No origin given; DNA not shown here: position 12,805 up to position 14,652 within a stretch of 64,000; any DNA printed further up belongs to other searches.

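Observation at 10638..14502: Deiminase-free arginine catabolic module: antiporter + ArcE-like enzyme + OTC-like, under a DosR-like box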

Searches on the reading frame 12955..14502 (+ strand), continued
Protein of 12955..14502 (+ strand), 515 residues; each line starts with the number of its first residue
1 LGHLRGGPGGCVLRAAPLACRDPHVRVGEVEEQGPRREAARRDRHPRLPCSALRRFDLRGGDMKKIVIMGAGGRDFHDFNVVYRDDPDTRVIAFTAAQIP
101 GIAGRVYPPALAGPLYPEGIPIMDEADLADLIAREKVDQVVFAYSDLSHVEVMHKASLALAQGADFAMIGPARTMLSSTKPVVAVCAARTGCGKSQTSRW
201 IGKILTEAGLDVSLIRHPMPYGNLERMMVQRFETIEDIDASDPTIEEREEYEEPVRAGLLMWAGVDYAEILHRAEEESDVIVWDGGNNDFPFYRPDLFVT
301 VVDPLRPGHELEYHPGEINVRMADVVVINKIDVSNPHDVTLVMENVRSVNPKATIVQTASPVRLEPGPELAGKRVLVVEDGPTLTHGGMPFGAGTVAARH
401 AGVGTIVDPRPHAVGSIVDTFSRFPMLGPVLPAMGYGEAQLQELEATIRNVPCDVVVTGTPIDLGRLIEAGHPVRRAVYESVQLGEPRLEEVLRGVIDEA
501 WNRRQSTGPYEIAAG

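Call 40: find_encoding_contigs(protein=P0007, flank=10000, max_places=3)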
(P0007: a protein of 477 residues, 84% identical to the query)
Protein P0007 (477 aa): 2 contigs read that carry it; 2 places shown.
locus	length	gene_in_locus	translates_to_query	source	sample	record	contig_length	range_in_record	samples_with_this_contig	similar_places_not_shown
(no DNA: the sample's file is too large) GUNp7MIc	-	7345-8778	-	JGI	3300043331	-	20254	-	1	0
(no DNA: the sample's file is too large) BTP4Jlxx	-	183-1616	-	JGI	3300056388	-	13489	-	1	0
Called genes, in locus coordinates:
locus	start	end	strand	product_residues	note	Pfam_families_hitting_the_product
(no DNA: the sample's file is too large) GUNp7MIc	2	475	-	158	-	?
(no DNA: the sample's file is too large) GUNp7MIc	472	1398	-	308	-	PF00005:ABC_tran, PF13304:AAA_21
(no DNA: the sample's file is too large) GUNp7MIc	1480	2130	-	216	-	PF00072:Response_reg, PF00196:GerE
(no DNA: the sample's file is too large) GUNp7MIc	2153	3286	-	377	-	PF07730:HisKA_3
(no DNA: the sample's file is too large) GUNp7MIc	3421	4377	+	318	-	PF14226:DIOX_N, PF03171:2OG-FeII_Oxy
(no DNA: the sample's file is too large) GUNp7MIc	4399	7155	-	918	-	PF00690:Cation_ATPase_N, PF00122:E1-E2_ATPase, PF13246:Cation_ATPase, PF00702:Hydrolase, PF12710:HAD (faint), PF00689:Cation_ATPase_C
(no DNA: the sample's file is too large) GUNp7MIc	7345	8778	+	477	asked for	-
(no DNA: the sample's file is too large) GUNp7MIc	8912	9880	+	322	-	PF10646:Germane, PF10648:Gmad2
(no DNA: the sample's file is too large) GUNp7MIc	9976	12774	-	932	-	PF00690:Cation_ATPase_N, PF00122:E1-E2_ATPase, PF13246:Cation_ATPase, PF00702:Hydrolase, PF12710:HAD, PF08282:Hydrolase_3 (faint), PF00689:Cation_ATPase_C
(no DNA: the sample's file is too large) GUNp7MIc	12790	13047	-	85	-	-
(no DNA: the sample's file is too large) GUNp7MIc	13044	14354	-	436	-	PF00364:Biotin_lipoyl, PF02817:E3_binding, PF00198:2-oxoacid_dh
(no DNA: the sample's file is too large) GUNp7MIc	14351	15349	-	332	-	PF02779:Transket_pyr, PF02780:Transketolase_C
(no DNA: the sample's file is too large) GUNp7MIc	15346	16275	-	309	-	PF00676:E1_dh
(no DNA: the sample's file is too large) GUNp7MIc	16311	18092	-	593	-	PF00501:AMP-binding, PF13193:AMP-binding_C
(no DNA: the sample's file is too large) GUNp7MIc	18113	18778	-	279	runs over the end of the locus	PF00106:adh_short, PF08659:KR, PF13561:adh_short_C2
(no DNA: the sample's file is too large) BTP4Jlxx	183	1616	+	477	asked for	-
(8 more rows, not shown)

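Call 41: find_encoding_contigs(protein=P0011, flank=10000, max_places=3)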
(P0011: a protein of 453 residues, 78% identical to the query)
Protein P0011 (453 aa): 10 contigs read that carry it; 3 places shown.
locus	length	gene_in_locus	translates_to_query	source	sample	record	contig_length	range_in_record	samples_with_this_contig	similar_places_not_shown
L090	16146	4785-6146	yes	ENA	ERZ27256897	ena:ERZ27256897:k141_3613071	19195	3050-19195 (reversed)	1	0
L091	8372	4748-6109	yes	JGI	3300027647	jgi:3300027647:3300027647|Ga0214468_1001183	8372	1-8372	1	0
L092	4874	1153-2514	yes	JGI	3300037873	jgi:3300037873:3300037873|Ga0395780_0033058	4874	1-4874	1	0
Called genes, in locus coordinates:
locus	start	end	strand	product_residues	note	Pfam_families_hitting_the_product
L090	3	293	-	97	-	?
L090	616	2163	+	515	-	PF13487:HD_5, PF01966:HD, PF00196:GerE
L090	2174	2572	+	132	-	-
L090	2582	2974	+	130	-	PF01266:DAO (weak), PF13450:NAD_binding_8, PF13738:Pyr_redox_3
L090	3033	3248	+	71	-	-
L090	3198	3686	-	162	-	PF02566:OsmC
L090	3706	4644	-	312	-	PF02729:OTCace_N, PF00185:OTCace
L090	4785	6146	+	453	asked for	-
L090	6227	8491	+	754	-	PF00122:E1-E2_ATPase, PF00702:Hydrolase, PF01814:Hemerythrin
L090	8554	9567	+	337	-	PF01699:Na_Ca_ex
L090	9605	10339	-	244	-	-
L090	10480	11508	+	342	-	PF09587:PGA_cap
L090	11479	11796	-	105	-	PF00550:PP-binding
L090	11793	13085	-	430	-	PF00364:Biotin_lipoyl, PF02817:E3_binding, PF00198:2-oxoacid_dh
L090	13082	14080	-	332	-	PF02779:Transket_pyr, PF02780:Transketolase_C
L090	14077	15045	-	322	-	PF00676:E1_dh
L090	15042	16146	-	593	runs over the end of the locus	PF00501:AMP-binding, PF13193:AMP-binding_C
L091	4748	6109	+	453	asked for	-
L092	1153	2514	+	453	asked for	-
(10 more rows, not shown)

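Call 53: list_cluster_members(proteins=[P0121, P0122, P0127, P0132, P0134, P0137, P0143, P0151, P0183, P0187])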
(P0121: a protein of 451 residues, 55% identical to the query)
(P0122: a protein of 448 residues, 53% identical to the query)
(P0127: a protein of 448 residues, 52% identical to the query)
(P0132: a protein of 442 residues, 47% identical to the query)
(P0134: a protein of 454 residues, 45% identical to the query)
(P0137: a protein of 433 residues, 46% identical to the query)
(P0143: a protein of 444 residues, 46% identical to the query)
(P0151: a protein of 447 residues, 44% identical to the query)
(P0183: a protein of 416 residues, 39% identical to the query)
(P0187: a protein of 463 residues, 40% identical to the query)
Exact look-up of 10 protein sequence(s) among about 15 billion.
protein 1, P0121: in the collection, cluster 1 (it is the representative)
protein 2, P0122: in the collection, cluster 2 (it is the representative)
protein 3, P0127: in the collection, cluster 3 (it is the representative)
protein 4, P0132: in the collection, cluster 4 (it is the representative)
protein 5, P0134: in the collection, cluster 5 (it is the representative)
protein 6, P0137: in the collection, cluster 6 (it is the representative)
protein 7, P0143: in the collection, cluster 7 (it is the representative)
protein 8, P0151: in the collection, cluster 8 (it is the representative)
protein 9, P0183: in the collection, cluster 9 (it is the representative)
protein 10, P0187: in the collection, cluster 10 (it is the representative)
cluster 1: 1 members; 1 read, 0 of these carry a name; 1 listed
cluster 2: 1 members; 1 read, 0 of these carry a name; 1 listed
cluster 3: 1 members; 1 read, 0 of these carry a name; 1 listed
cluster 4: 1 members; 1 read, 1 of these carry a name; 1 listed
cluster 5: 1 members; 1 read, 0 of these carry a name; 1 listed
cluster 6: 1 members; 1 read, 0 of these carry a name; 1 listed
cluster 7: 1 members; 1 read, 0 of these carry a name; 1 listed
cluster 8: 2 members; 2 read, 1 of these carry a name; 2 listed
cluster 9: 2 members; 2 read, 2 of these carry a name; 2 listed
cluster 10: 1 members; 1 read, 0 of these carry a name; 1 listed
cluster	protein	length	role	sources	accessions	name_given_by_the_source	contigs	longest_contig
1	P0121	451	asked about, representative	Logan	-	-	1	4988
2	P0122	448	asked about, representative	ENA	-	-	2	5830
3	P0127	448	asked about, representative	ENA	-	-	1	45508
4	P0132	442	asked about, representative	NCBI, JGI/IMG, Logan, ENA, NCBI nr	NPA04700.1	MAG: GTPase [Crenarchaeota archaeon] | GTPase [Thermoproteota archaeon]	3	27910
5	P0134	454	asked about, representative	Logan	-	-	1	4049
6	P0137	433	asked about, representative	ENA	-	-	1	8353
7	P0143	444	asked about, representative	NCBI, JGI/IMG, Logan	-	-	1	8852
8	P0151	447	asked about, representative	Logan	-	-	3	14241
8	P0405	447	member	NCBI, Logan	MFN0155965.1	MAG: GTPase [Gaiella sp.]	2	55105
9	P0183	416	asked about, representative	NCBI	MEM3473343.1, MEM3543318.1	MAG: GTPase [archaeon]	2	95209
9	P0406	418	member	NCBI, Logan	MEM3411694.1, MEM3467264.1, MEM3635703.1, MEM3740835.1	MAG: GTPase [archaeon]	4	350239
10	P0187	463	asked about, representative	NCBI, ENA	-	-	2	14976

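Call 54: find_homologous_proteins(query=P0132)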
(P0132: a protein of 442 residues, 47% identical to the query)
Query P0132 (442 aa): 7847 proteins with E <= 0.001 among 8000 candidates; the best 120 are listed.
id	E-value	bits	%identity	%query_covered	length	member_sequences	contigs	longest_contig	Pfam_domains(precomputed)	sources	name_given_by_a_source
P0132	4.4e-287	970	100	100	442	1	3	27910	PF10609.16,PF01656.30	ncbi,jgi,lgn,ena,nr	ncbi:MAG: GTPase [Crenarchaeota archaeon]|nr:GTPase [Thermoproteota archaeon]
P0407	2.7e-218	743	74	100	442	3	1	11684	PF01656.30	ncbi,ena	-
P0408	9.0e-165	567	59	99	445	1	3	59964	-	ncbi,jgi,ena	-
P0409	2.1e-164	566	60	95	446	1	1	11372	-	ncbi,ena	-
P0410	2.0e-163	562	58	98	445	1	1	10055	-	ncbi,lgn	ncbi:MAG: cyclic 2,3-diphosphoglycerate synthase [Pyrodictiaceae archaeon]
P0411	3.0e-163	562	59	99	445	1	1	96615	-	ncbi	-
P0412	3.2e-163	562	58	98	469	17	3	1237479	-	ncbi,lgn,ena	-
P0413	4.8e-162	558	58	98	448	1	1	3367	-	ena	-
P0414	6.8e-162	557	58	98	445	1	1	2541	-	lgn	-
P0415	1.0e-161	557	57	98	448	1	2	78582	-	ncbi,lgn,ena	-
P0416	2.2e-161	556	59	98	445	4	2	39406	-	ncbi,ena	-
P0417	3.7e-161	555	59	98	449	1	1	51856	-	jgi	jgi:predicted GTPase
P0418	5.6e-161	554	57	98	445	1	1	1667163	-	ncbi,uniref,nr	ncbi:cyclic 2,3-diphosphoglycerate synthase [Hyperthermus butylicus]|uniref:Universally conserved pr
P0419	2.5e-160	552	59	98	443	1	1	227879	-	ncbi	-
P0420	3.5e-160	552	59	98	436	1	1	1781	-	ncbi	-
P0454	7.6e-156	537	56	96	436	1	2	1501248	-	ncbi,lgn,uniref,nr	ncbi:GTPase [Pyrodictium occultum]|uniref:GTPase n=1 Tax=Pyrodictium occultum TaxID=2309 RepID=A0A0V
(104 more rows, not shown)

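Call 59: search_protein_families(library=ncbifam, proteins=[P0125, L087:7113-8051:-, L019:12381-13268:+], max_evalue=1e-10)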
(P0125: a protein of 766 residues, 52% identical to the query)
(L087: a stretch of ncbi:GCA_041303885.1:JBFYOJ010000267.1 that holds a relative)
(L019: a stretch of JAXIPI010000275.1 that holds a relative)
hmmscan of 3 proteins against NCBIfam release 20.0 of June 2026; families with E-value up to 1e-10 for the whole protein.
P0125 (766 aa): 4 families
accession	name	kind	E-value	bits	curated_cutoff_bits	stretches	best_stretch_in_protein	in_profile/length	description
TIGR00746.1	arcC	equivalog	9.2e-101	336.9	358.25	1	3-309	2-308/309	carbamate kinase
NF009007.0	PRK12352.1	subfamily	9.7e-94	313.8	266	1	3-308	4-313/316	carbamate kinase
NF009008.0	PRK12354.1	subfamily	1.3e-90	303.7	361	1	3-310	2-300/308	carbamate kinase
NF006926.0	PRK09411.1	equivalog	1.4e-66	224.7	416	1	1-308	1-295/297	carbamate kinase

L087:7113-8051:- (312 aa): 16 families
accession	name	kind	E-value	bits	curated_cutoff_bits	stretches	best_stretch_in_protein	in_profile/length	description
NF001986.0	PRK00779.1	subfamily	7.5e-114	380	306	1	1-304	5-305/307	ornithine carbamoyltransferase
TIGR00658.1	orni_carb_tr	equivalog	5.9e-110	367.2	280.85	1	2-303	1-303/304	ornithine carbamoyltransferase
NF011380.0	PRK14805.1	equivalog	3.4e-92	308.7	421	1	1-304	1-301/302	ornithine carbamoyltransferase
TIGR04384.1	putr_carbamoyl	exception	1.7e-80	270.6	500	1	3-305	1-309/330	putrescine carbamoyltransferase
NF003286.0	PRK04284.1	subfamily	2.9e-72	243.6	515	1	2-304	7-331/332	ornithine carbamoyltransferase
NF009213.0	PRK12562.1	subfamily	1.6e-55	188.8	559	1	2-304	7-333/334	ornithine carbamoyltransferase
NF002470.0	PRK01713.1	equivalog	5.2e-52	177.3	545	1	13-267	19-278/334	ornithine carbamoyltransferase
NF003384.0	PRK04523.1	equivalog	7.8e-50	169.8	288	1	1-303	3-333/336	N-acetylornithine carbamoyltransferase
NF011379.0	PRK14804.1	equivalog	4.1e-47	160.8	373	1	6-303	11-309/311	ornithine carbamoyltransferase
NF002032.1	PRK00856.1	equivalog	1.3e-43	149.3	263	1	2-302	1-296/297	aspartate carbamoyltransferase catalytic subunit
TIGR00670.1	asp_carb_tr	equivalog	9.7e-41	139.8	236.95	1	3-303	2-303/304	aspartate carbamoyltransferase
NF008853.0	PRK11891.1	equivalog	8.3e-31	107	560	1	5-297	92-392/430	aspartate carbamoyltransferase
NF006046.0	PRK08192.1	equivalog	2.2e-28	99.5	512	1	4-299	9-313/339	aspartate carbamoyltransferase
NF005538.0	PRK07200.1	equivalog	6.6e-22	78.1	453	0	2-100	22-122/396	knotted carbamoyltransferase YgeW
TIGR03316.1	ygeW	equivalog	7.2e-20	71.2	500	0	118-226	153-271/391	knotted carbamoyltransferase YgeW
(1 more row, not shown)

L019:12381-13268:+ (296 aa): 4 families
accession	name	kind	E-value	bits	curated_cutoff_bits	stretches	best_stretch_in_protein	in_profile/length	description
NF009008.0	PRK12354.1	subfamily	6.5e-130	432.8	361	1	2-296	3-298/308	carbamate kinase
TIGR00746.1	arcC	equivalog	6.1e-110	367.1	358.25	1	1-296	2-307/309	carbamate kinase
NF006926.0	PRK09411.1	equivalog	6.3e-105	350.6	416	1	2-296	4-295/297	carbamate kinase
NF009007.0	PRK12352.1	subfamily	1.5e-72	244.2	266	1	2-296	5-313/316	carbamate kinase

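Call 70: predict_structure(alignment_id=A2)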
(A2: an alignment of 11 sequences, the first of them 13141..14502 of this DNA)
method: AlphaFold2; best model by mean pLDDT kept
length: 453 residues; sequences in the alignment: 11
mean_pLDDT: 89.2   pTM: 0.89
mean pLDDT of the five models: 89.2, 89.1, 88.2, 88.2, 87.8
residues with pLDDT >= 90: 283; 70-90: 151; 50-70: 11; < 50: 8
segments of 3 or more residues with pLDDT < 50: 446-453
pLDDT, mean of each block of 10 residues (from residue 1): 91 91 95 78 87 93 92 96 87 92 91 93 92 93 94 81 84 91 86 92 91 96 81 96 91 93 95 95 98 94 91 92 78 91 96 90 88 81 95 92 86 90 91 87 59 32
secondary structure, 60 per line:
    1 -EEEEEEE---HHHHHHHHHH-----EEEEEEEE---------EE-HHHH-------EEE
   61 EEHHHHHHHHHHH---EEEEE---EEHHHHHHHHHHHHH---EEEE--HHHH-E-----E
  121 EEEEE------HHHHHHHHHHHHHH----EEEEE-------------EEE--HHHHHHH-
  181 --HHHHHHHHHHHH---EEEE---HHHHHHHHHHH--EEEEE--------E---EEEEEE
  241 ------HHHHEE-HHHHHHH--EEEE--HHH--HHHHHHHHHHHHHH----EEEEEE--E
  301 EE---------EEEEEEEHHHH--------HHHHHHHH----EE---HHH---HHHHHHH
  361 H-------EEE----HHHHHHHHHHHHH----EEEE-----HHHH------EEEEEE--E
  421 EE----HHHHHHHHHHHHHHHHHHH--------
elements in order: E2-8 H12-21 E27-34 H47-50 E58-62 H63-73 E77-81 H87-99 E103-106 H109-112 E120-125 H132-145 E150-154 E168-170 H173-179 H183-194 E198-201 H205-215 E218-222 E235-240 H247-250 H254-260 E263-266 H274-287 E292-297 E300-302 E312-318 H319-322 H331-338 H354-361 E369-371 H376-388 E393-396 H402-405 E412-417 E420-422 H427-445

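Call 72: fold_search(model_id=the predicted structure, library=pdb)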
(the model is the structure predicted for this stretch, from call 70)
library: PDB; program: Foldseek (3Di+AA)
matches with E <= 10: 1378; with E <= 0.001: 31
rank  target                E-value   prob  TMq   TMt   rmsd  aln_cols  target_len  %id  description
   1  8oru_AAA              6.1e-19  1.00  0.47  0.46  15.5       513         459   14  cyclic 2,3-diphosphoglycerate synthetase from the hyperthermophilic archaeon Methanothermus fervidus bound to 2,3-di (released 2023-12-06)
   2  8ork                  1.0e-17  1.00  0.44  0.44  16.8       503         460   15  cyclic 2,3-diphosphoglycerate synthetase from the hyperthermophilic archaeon Methanothermus fervidus (released 2023-12-06)
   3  4ehx                  1.5e-08  1.00  0.43  0.59   7.7       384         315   11  Crystal structure of LpxK from Aquifex aeolicus at 1.9 angstrom resolution (released 2012-08-29)
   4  4ehy                  5.0e-08  1.00  0.44  0.62   7.9       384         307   12  Crystal structure of LpxK from Aquifex aeolicus in complex with ADP/Mg2+ at 2.2 angstrom resolution (released 2012-08-29)
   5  4lkv_B                6.8e-08  1.00  0.43  0.60   7.4       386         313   12  Determinants of lipid substrate and membrane binding for the tetraacyldisaccharide-1-phosphate 4 -kinase LpxK (released 2014-07-09)
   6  4itn                  9.3e-08  1.00  0.42  0.59   7.9       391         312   10  Crystal structure of "compact P-loop" LpxK from Aquifex aeolicus in complex with chloride at 2.2 angstrom resolution (released 2013-04-03)
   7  2obn_A                7.9e-05  1.00  0.24  0.31  15.9       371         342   10  Crystal structure of a duf1611 family protein (ava_3511) from anabaena variabilis atcc 29413 at 2.30 A resolution (released 2007-01-16)
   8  2g0t_B                8.8e-05  1.00  0.19  0.24  17.3       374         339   10  Crystal structure of a putative nucleotide binding protein (tm0796) from Thermotoga maritima at 2.67 A resolution (released 2006-02-28)
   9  8ewa_A                1.7e-04  1.00  0.25  0.32   9.2       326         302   16  Crystal Structure of UDP-N-acetylmuramate-L-alanine ligase (UDP-N-acetylmuramoyl-L-alanine synthetase, MurC) Pseudomon (released 2022-11-09)
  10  2hf8_B                1.9e-04  1.00  0.26  0.52   4.7       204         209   14  Crystal structure of HypB from Methanocaldococcus jannaschii in the triphosphate form, in complex with zinc (released 2006-07-04)
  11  2obn_B                2.1e-04  1.00  0.24  0.31  16.0       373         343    9  Crystal structure of a duf1611 family protein (ava_3511) from anabaena variabilis atcc 29413 at 2.30 A resolution (released 2007-01-16)
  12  2g0t_A                2.5e-04  0.99  0.20  0.26  17.0       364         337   11  Crystal structure of a putative nucleotide binding protein (tm0796) from Thermotoga maritima at 2.67 A resolution (released 2006-02-28)
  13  3fkq                  2.6e-04  0.99  0.21  0.26  17.8       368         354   12  Crystal structure of NtrC-like two-domain protein (RER070207001320) from Eubacterium rectale at 2.10 A resolution (released 2009-01-06)
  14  2hf8_A                3.1e-04  1.00  0.26  0.51   5.0       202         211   15  Crystal structure of HypB from Methanocaldococcus jannaschii in the triphosphate form, in complex with zinc (released 2006-07-04)
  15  5l3r_A                3.4e-04  1.00  0.27  0.43  13.5       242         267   13  Structure of the GTPase heterodimer of chloroplast SRP54 and FtsY from Arabidopsis thaliana (released 2016-06-08)
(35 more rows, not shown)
